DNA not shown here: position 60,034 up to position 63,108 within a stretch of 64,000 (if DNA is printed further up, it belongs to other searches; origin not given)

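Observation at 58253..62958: Convergent pair of giant multiheme cytochrome c / membrane cytochrome b fusions (11 and 19 hemes)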

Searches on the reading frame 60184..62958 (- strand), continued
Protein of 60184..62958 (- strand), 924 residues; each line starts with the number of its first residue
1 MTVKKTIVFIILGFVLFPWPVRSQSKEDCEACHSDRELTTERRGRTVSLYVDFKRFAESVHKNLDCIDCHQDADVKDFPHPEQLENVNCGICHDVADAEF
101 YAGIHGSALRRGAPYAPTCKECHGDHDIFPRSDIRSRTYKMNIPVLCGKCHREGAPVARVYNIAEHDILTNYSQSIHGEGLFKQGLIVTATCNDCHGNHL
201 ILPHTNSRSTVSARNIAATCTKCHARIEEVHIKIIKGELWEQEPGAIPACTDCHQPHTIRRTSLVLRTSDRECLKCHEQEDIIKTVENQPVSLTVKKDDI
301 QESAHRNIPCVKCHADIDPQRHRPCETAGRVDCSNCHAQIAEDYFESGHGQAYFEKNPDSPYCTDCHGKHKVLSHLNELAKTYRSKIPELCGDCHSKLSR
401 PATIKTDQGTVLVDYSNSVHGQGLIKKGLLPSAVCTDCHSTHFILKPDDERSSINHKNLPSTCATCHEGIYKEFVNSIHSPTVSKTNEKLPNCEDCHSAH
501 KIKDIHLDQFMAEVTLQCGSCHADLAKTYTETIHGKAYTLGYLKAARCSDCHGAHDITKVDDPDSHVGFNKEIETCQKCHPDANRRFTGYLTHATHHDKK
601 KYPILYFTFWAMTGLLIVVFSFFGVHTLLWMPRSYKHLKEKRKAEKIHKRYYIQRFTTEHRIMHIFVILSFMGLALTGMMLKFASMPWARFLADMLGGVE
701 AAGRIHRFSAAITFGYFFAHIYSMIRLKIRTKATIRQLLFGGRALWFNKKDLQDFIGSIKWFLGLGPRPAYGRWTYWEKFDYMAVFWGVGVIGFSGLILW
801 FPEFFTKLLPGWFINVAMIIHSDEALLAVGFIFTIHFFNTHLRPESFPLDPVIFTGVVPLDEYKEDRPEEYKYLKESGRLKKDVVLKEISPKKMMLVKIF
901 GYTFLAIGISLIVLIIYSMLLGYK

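Call 14: find_encoding_contigs(protein=P0001, flank=10000, max_places=3)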
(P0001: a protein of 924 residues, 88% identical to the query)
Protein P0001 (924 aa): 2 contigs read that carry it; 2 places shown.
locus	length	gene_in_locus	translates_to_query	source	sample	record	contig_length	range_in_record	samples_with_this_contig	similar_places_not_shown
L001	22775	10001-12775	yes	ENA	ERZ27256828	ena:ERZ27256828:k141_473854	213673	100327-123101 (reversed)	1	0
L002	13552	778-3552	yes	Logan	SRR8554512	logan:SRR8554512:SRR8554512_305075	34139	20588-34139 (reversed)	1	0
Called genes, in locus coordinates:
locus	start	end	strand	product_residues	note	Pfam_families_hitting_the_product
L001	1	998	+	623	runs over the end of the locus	PF13505:OMP_b-brl (faint)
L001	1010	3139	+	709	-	PF02085:Cytochrom_CIII (faint), PF14537:Cytochrom_c3_2 (faint), PF14522:Cytochrome_C7 (weak)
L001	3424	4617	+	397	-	PF09699:Paired_CXXCH_1 (faint), PF14522:Cytochrome_C7 (faint), PF14537:Cytochrom_c3_2 (faint), PF13447:Multi-haem_cyto, PF13435:Cytochrome_C554, PF13447:Multi-haem_cyto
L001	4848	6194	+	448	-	PF05140:ResB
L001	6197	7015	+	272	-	PF01578:Cytochrom_C_asm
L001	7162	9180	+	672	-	PF03264:Cytochrom_NNT, PF14522:Cytochrome_C7 (faint), PF02085:Cytochrom_CIII (faint), PF14537:Cytochrom_c3_2, PF22113:Mtrc-MtrF_II-IV_dom (weak)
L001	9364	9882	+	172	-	PF22113:Mtrc-MtrF_II-IV_dom (faint), PF13435:Cytochrome_C554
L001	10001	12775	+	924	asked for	PF14522:Cytochrome_C7 (faint), PF14537:Cytochrom_c3_2 (faint), PF22113:Mtrc-MtrF_II-IV_dom (faint), PF09699:Paired_CXXCH_1 (weak)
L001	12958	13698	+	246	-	-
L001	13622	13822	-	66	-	-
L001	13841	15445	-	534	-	PF00672:HAMP, PF00512:HisKA (weak), PF02518:HATPase_c, PF14501:HATPase_c_5 (weak)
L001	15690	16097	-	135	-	PF00072:Response_reg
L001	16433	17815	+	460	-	-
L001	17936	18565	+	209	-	PF02581:TMP-TENI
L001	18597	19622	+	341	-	PF00586:AIRS, PF02769:AIRS_C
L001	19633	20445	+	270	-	PF02110:HK, PF01256:Carb_kinase (weak), PF08543:Phos_pyr_kin (weak)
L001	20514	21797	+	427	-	PF01494:FAD_binding_3 (faint), PF04820:Trp_halogenase (faint), PF07992:Pyr_redox_2 (weak), PF13454:NAD_binding_9 (faint)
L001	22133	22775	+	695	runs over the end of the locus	PF00317:Ribonuc_red_lgN, PF02867:Ribonuc_red_lgC, PF12637:TSCPD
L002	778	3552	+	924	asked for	PF14522:Cytochrome_C7 (faint), PF14537:Cytochrom_c3_2 (faint), PF22113:Mtrc-MtrF_II-IV_dom (faint), PF09699:Paired_CXXCH_1 (weak)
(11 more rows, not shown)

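Call 54: predict_structure(alignment_id=A3)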
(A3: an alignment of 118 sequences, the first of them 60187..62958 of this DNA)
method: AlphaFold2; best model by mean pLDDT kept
length: 924 residues; sequences in the alignment: 118
mean_pLDDT: 75.5   pTM: 0.58
mean pLDDT of the five models: 75.5, 75.4, 72.9, 66.4, 63.8
residues with pLDDT >= 90: 50; 70-90: 647; 50-70: 146; < 50: 81
segments of 3 or more residues with pLDDT < 50: 152-188, 233-240, 243-265, 407-412
pLDDT, mean of each block of 10 residues (from residue 1): 72 64 69 82 78 85 82 74 77 87 81 74 84 81 65 39 36 37 44 74 70 62 53 46 43 39 51 81 75 83 77 69 67 73 83 81 85 85 82 67 47 62 74 76 77 80 84 87 76 71 58 75 78 85 85 85 87 88 75 64 84 85 78 74 64 86 88 92 87 90 93 90 86 80 80 86 82 84 87 91 85 85 89 79 64 84 84 87 83 85 84 83 61
secondary structure, 60 per line:
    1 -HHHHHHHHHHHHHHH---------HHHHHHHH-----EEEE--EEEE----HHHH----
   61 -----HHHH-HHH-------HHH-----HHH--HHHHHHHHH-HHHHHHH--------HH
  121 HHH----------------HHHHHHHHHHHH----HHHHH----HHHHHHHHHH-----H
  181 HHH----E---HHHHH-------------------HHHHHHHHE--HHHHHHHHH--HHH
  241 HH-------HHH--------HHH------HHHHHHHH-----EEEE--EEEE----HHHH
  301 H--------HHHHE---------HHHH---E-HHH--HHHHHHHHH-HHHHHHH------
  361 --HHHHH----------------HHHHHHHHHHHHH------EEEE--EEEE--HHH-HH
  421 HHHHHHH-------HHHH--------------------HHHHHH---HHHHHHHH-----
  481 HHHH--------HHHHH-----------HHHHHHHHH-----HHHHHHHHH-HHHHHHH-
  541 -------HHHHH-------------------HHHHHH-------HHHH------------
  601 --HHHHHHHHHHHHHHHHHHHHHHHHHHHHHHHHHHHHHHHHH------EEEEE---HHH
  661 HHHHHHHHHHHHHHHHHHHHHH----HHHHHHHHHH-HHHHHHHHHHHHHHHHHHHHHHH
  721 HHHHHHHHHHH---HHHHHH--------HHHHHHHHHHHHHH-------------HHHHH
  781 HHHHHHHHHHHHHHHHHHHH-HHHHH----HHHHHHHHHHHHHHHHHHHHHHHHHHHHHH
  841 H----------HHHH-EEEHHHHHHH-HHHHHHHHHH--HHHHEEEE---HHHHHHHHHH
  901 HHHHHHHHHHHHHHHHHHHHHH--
elements in order (helices of 4 or more, strands of 3 or more residues): H2-16 H26-33 E39-42 E45-48 H53-56 H66-69 H94-102 H104-110 H119-123 H140-151 H156-160 H165-174 H180-183 H192-196 H216-223 H227-235 H238-242 H270-277 E283-286 E289-292 H297-301 H310-313 H324-327 H338-346 H348-354 H363-367 H384-396 E403-406 E409-412 H419-427 H435-438 H459-464 H468-475 H481-484 H493-497 H509-517 H523-531 H533-539 H548-552 H572-577 H585-588 H603-643 E650-654 H658-682 H687-696 H698-731 H735-740 H749-762 H776-800 H802-806 H811-841 H852-855 E857-859 H860-866 H868-877 H880-883 E884-887 H891-922

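Call 58: fold_search(model_id=the predicted structure, library=pdb)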
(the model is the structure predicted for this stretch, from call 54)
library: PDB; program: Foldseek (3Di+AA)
matches with E <= 10: 124; with E <= 0.001: 1
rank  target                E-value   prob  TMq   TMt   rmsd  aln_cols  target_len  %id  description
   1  1kqf_C                2.7e-04  1.00  0.20  0.77   4.3       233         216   16  FORMATE DEHYDROGENASE N FROM E. COLI (released 2002-03-15)
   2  7vio                  1.0e+00  0.12  0.06  0.20  18.8       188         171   12  Crystal structure of recombinant horse spleen apo-R168H/L169C-Fr (released 2022-06-08)
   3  7vip                  1.3e+00  0.10  0.05  0.20  18.8       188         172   13  Crystal structure of Au(10EQ)-apo-R168H/L169C-rHLFr (released 2022-06-08)
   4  9kfa                  1.4e+00  0.12  0.06  0.23  18.9       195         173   12  Crystal structure of ferritin mutantFr-H8 (R52H/E53H/E56H/E57H/R59H/E60H/E63H/R64H) (released 2025-09-24)
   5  7tgh_3C               1.5e+00  0.33  0.10  0.18  10.8       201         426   13  Cryo-EM structure of respiratory super-complex CI+III2 from Tetrahymena thermophila (released 2022-04-06)
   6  6jef                  1.6e+00  0.09  0.06  0.19  18.9       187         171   13  Crystal structure of apo-R168C/L169C-Fr (released 2019-12-11)
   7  7tai_A                1.7e+00  0.18  0.11  0.19  13.2       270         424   10  Structure of STEAP2 in complex with ligands (released 2023-01-25)
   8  8i77                  1.7e+00  0.08  0.06  0.20  18.1       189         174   11  Crystal structure of horse spleen L-ferritin A115V mutant at -180deg Celsius. (released 2023-03-01)
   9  8i81                  1.7e+00  0.08  0.06  0.19  18.5       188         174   13  Crystal structure of horse spleen L-ferritin A115G mutant at -180deg Celsius. (released 2023-03-01)
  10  9kf7                  1.8e+00  0.08  0.06  0.20  18.3       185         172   12  Crystal structure of ferritin mutant (R52H/E56H/R59H/E63H) (released 2025-09-24)
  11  4gd3_A                2.1e+00  0.38  0.11  0.41   8.1       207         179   13  Structure of E. coli hydrogenase-1 in complex with cytochrome b (released 2013-01-02)
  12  9kf5                  2.1e+00  0.08  0.06  0.20  18.7       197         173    9  Crystal structure of Ferritin mutant(E53H/E57H) (released 2025-09-24)
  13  8gym_Qc               2.3e+00  0.23  0.10  0.18  11.1       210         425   12  Cryo-EM structure of Tetrahymena thermophila respiratory mega-complex MC IV2+(I+III2+II)2 (released 2023-06-14)
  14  8j0u                  2.3e+00  0.08  0.06  0.20  18.1       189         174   11  Crystal structure of horse spleen L-ferritin A115T mutant at -180deg Celsius. (released 2023-05-03)
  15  3af7                  2.5e+00  0.09  0.06  0.23  18.6       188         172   13  Crystal Structure of 25Pd(allyl)/apo-Fr (released 2010-08-11)
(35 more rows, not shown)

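Call 60: search_protein_families(library=pfam, proteins=[L001:12958-13698:+], max_evalue=0.01)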
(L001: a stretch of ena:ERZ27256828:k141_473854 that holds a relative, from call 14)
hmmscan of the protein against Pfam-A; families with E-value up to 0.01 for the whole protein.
L001:12958-13698:+ (246 aa): 0 families
